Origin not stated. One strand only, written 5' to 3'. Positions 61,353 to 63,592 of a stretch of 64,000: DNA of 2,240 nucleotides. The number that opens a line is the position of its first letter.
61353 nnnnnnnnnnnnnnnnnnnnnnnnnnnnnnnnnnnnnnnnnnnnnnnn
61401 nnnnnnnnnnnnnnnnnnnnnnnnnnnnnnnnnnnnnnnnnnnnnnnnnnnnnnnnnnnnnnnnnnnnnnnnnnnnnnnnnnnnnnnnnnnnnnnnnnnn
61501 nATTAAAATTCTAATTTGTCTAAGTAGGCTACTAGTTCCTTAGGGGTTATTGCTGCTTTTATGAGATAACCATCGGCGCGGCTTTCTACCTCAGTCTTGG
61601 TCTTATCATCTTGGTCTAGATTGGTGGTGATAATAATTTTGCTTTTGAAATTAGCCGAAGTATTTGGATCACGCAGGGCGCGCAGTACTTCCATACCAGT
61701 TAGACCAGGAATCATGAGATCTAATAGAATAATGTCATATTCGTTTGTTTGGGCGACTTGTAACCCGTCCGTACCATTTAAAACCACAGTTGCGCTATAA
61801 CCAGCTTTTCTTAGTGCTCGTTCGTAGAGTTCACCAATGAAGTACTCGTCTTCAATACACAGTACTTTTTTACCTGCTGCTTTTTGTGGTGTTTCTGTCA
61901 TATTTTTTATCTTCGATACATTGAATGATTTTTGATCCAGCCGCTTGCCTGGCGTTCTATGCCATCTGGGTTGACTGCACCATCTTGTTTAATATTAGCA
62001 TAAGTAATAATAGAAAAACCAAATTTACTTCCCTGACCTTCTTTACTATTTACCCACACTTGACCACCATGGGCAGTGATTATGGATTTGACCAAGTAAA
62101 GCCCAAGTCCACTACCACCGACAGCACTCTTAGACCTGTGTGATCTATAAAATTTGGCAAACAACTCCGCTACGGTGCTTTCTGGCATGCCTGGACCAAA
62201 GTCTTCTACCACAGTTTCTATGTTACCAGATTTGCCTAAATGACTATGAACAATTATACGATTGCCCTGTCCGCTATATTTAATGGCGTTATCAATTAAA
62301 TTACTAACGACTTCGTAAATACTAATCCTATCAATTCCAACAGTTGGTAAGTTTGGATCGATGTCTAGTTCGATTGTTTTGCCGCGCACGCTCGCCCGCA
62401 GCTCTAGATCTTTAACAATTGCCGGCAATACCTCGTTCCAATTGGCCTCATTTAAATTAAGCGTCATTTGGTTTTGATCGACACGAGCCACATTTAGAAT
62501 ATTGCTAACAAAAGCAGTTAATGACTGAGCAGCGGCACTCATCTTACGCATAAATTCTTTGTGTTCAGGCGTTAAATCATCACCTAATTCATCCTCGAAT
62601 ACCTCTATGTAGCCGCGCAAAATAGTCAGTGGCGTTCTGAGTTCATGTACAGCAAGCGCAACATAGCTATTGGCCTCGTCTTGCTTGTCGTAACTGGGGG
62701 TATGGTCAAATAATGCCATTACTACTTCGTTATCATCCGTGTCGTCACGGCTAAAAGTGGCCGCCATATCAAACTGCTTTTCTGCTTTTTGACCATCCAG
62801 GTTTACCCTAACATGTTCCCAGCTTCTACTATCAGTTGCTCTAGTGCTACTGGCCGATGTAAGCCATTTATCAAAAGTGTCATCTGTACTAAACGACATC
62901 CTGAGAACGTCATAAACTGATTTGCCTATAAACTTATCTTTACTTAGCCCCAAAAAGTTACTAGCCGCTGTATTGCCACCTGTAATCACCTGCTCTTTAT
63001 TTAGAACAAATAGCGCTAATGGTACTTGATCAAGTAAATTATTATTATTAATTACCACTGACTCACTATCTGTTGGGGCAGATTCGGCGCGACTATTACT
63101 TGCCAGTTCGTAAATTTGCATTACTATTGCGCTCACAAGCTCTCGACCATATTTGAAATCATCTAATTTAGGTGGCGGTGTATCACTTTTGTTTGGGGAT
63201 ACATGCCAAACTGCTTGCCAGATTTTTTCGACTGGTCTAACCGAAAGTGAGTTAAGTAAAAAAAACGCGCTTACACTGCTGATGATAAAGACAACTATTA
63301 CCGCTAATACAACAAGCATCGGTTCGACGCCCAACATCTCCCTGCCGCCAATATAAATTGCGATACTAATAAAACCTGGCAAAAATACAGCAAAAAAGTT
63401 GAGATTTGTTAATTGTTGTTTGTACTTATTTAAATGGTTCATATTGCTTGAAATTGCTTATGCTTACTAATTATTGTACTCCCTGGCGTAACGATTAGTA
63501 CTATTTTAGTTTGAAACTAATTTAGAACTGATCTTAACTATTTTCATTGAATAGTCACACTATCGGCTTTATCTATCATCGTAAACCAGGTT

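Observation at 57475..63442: Two-component-led operon of three secreted polysaccharide-active-looking enzymes ending at tRNA-Glu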

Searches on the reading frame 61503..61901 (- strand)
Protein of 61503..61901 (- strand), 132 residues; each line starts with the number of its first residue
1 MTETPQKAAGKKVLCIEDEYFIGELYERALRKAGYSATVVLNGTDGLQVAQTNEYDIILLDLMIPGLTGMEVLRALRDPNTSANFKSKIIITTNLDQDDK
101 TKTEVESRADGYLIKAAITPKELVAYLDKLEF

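Call 4: search_protein_families(library=pfam, proteins=[window:61503-61901:-], max_evalue=0.1)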
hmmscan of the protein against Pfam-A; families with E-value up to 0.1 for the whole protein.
window:61503-61901:- (132 aa): 1 family
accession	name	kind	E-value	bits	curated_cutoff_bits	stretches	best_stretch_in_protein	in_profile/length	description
PF00072.30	Response_reg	-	2e-18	67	30.2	1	13-127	1-110/111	Response regulator receiver domain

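Call 5: search_protein_families(library=ncbifam, proteins=[window:61503-61901:-], max_evalue=0.1)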
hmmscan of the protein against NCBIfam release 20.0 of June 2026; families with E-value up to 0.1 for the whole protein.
window:61503-61901:- (132 aa): 94 families (the best 25 are shown)
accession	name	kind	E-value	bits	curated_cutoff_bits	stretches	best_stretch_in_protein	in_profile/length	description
TIGR01387.1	cztR_silR_copR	subfamily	4.8e-19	68.9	279.2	1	13-126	1-109/218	heavy metal response regulator transcription factor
NF008567.0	PRK11517.1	equivalog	2.8e-17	62.9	353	1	12-117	2-102/223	response regulator transcription factor HprR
NF012227.0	AdeR_RR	equivalog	7e-17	61.7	340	1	9-127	10-122/239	efflux system response regulator transcription factor AdeR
NF045991.1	RespRegCtrARhodob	equivalog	7.2e-17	61.9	350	1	12-127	2-112/224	response regulator transcription factor CtrA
TIGR02154.1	PhoB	equivalog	1.3e-15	57.3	296.2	1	10-127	2-116/226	phosphate regulon transcriptional regulator PhoB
NF007346.1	PRK09836.1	equivalog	1.7e-15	57.4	420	1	12-125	2-110/227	copper/silver response regulator transcription factor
NF040689.1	MtrAB_MtrA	equivalog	2.9e-15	56.2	300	1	13-126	1-108/219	MtrAB system response regulator MtrA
NF040534.1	resp_reg_YycF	equivalog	3.2e-15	56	340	1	11-126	1-110/231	response regulator YycF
NF007005.1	PRK09468.1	equivalog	8.5e-15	54.8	331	1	10-127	3-115/237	osmolarity response regulator transcription factor OmpR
NF041734.1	resp_reg_RppA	equivalog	9.8e-15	54.5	250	1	12-129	2-116/229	two-component system response regulator RppA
NF007982.1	PRK10710.1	equivalog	2e-14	53.7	380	1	8-127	5-118/235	envelope stress response regulator BaeR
NF045944.1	ResRegRpaBCyano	equivalog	1.8e-13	50.4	330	1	14-126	1-107/229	response regulator transcription factor RpaB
NF052313.1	T9SS_RR_PorX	equivalog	2.4e-13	49.7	300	1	13-126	3-111/513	T9SS response regulator signal transducer PorX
NF007935.0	PRK10651.1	equivalog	5.5e-13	48.6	250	1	41-128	39-121/216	two-component system response regulator NarL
NF041733.1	resp_reg_CseB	equivalog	5.6e-13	48.8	350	1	12-117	2-102/228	two-component system response regulator CseB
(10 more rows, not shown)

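Call 80: find_encoding_contigs(protein=window:61503-61901:-, flank=8000, max_places=5)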
Protein window:61503-61901:- (132 aa): 3 contigs read that carry it; 2 places shown.
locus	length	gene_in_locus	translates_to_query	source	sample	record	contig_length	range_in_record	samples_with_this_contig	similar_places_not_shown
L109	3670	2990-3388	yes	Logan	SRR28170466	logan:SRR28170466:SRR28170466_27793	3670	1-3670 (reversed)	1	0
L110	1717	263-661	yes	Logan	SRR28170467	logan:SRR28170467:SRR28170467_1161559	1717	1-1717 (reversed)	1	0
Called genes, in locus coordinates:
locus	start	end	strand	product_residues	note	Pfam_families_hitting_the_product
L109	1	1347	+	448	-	?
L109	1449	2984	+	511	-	PF00989:PAS (faint), PF00512:HisKA, PF02518:HATPase_c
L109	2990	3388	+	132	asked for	PF00072:Response_reg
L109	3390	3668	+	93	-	?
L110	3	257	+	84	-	?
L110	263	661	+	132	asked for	PF00072:Response_reg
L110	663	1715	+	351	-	?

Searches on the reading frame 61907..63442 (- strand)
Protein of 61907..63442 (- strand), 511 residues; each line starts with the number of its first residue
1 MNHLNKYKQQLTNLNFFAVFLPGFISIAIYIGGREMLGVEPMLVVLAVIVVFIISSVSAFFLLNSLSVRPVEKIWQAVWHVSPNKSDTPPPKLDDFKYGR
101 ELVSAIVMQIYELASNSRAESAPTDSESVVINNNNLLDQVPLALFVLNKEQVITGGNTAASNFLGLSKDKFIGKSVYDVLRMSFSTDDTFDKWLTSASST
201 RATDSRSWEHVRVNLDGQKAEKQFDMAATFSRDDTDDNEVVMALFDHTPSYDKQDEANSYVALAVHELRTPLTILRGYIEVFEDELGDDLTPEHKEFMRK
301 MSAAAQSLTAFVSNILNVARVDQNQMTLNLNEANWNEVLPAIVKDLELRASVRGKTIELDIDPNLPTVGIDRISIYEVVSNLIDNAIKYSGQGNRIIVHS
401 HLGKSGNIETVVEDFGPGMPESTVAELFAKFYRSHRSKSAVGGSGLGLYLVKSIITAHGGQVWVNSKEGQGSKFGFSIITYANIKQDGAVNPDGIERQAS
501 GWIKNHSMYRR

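Call 4: search_protein_families(library=pfam, proteins=[window:61907-63442:-], max_evalue=0.1)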
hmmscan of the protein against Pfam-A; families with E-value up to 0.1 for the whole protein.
window:61907-63442:- (511 aa): 9 families
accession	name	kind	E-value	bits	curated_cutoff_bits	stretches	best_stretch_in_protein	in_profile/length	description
PF02518.31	HATPase_c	-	9.4e-27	94.1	26.4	1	371-477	2-106/111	Histidine kinase-, DNA gyrase B-, and HSP90-like ATPase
PF00512.31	HisKA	-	4.8e-12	46.2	26.9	1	261-323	6-65/66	His Kinase A (phospho-acceptor) domain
PF00989.32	PAS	-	2.4e-05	24.8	22.6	1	135-236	5-101/113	PAS fold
PF08448.16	PAS_4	-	0.00098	19.8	23.1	1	137-181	1-45/110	PAS fold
PF13581.12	HATPase_c_2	-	0.0028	18.1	27.4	1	383-455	40-109/127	Histidine kinase-like ATPase domain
PF13589.12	HATPase_c_3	-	0.0028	18.1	25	1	375-450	3-79/137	Histidine kinase-, DNA gyrase B-, and HSP90-like ATPase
PF13426.13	PAS_9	-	0.0033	18.1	27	1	143-214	3-64/103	PAS domain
PF13188.13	PAS_8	-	0.0066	16.8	21.8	1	135-193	5-60/65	PAS domain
PF14501.12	HATPase_c_5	-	0.0074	16.6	22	1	372-469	3-93/102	GHKL domain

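Call 5: search_protein_families(library=ncbifam, proteins=[window:61907-63442:-], max_evalue=0.1)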
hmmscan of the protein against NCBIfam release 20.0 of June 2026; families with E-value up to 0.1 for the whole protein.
window:61907-63442:- (511 aa): 88 families (the best 25 are shown)
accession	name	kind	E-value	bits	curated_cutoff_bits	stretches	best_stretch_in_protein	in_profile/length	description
TIGR02966.1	phoR_proteo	equivalog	3.5e-53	180.8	334.2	1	135-477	10-332/333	phosphate regulon sensor histidine kinase PhoR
NF046044.1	PnpS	equivalog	1.2e-51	176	400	1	104-477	30-388/390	two-component system histidine kinase PnpS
NF033092.0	HK_WalK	equivalog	5.2e-51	173.9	725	1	149-478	276-592/594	cell wall metabolism sensor histidine kinase WalK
NF006800.0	PRK09303.1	equivalog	1.7e-39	135.9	342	1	257-482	151-379/383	histidine kinase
NF047874.1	MASE3_PAS_HK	subfamily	2.2e-37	129.2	560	1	126-483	260-627/655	MASE3 domain-containing sensor histidine kinase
NF007793.0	PRK10490.1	equivalog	3.4e-34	118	1123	1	257-478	664-880/895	two-component system sensor histidine kinase KdpD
NF008235.0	PRK11006.1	equivalog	5.7e-34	117.7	390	1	41-479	14-422/431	phosphate regulon sensor histidine kinase PhoR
NF008312.0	PRK11100.1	equivalog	7.4e-34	117.4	356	1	252-472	251-466/477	two-component system sensor histidine kinase CreC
NF041735.1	hist_kin_RppB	equivalog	3.5e-33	115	400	1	249-476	208-435/438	two-component system sensor histidine kinase RppB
NF033093.1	HK_VicK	exception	1.1e-32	113.3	680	1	231-476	183-431/448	cell wall metabolism sensor histidine kinase VicK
NF008302.0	PRK11091.1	equivalog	3.1e-32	111.6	838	1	134-482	158-507/779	aerobic respiration two-component sensor histidine kinase ArcB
NF041880.1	EPS_EpsF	equivalog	9.3e-32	110.1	900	1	258-474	275-487/492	response regulator EpsF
TIGR02956.1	TMAO_torS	equivalog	1.5e-31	109.4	676.5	1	257-479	463-681/967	TMAO reductase system sensor histidine kinase/response regulator TorS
NF012163.2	BaeS_SmeS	equivalog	1.7e-31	109.7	500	1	253-464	236-442/457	sensor histidine kinase efflux regulator BaeS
NF008468.0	PRK11360.1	equivalog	2.3e-31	108.9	646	1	48-477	201-605/616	two-component system sensor histidine kinase AtoS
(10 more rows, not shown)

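Call 50: list_cluster_members(proteins=[P0001, P0036, P0118, window:61907-63442:-, window:61503-61901:-])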
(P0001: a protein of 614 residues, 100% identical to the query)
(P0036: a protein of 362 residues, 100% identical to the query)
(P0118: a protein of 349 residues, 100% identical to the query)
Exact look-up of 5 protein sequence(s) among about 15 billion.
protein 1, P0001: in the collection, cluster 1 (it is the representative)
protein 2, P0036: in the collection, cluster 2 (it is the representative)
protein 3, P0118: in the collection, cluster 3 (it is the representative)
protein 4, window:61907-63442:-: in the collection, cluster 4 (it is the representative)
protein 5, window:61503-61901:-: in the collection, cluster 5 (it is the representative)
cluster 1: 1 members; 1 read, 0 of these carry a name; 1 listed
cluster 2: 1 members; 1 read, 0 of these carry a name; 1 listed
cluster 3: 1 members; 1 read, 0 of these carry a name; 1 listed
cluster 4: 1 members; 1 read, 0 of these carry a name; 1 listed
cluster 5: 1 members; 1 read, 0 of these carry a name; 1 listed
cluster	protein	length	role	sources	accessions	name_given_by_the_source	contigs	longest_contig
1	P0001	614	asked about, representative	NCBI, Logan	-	-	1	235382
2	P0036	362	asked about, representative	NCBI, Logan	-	-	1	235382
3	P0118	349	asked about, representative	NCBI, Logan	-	-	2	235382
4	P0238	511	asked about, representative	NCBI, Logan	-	-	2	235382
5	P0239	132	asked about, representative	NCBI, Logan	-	-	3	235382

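Call 51: find_related_loci(query=window:61907-63442:-, collection=metagenome_contigs, flank=10000)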
Query window:61907-63442:- (511 aa) in metagenome_contigs; peptide patterns used: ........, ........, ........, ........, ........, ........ (x = any residue, [..] = any of these).
286 stretches matched a pattern; 226 encode a relative of the query (tblastn E <= 1e-3); the best 80 are kept; 80 distinct loci.
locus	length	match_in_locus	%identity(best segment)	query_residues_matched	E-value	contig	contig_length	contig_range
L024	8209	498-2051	49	1-511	3e-170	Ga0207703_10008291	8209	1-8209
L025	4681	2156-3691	49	1-511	4e-174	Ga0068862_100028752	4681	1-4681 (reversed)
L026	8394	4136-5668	45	1-511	2e-150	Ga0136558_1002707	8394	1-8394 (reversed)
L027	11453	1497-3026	46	1-511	8e-146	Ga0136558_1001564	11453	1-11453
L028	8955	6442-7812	48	56-511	1e-145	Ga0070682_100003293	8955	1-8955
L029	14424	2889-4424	45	1-510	2e-144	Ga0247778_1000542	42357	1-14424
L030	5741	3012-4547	44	1-510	2e-144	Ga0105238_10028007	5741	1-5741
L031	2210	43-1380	47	68-511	4e-153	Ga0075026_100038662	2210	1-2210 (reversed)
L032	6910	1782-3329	41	1-511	6e-143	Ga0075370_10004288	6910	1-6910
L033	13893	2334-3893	44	1-511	1e-142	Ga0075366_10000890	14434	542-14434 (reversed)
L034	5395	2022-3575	43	1-511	4e-144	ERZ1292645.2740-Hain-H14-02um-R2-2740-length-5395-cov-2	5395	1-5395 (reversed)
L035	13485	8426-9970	44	1-511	2e-141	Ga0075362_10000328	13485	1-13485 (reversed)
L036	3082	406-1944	45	1-510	9e-148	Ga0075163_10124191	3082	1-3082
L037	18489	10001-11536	42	1-511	4e-140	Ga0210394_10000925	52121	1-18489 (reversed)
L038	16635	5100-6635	44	1-511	4e-140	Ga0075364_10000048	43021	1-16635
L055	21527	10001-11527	73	1-511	0e+0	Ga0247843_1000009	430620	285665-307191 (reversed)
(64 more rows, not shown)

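Call 71: search_protein_families(library=pfam, proteins=[L055:8694-10004:+, L055:11936-12562:-], max_evalue=0.01)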
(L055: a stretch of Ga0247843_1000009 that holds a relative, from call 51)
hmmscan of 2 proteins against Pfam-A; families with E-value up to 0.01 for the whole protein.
L055:8694-10004:+ (436 aa): 2 families
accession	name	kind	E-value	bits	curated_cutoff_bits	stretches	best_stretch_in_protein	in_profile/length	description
PF11258.13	DUF3048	-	7.8e-43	146.6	25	1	151-286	2-145/148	Protein of unknown function (DUF3048) N-terminal domain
PF17479.7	DUF3048_C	-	2.5e-25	89.5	25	1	318-423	7-113/114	Protein of unknown function (DUF3048) C-terminal domain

L055:11936-12562:- (208 aa): 1 family
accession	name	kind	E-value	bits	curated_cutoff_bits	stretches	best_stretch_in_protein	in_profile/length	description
PF02698.23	DUF218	-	2.8e-13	50.4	27.6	1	22-129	10-100/133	DUF218 domain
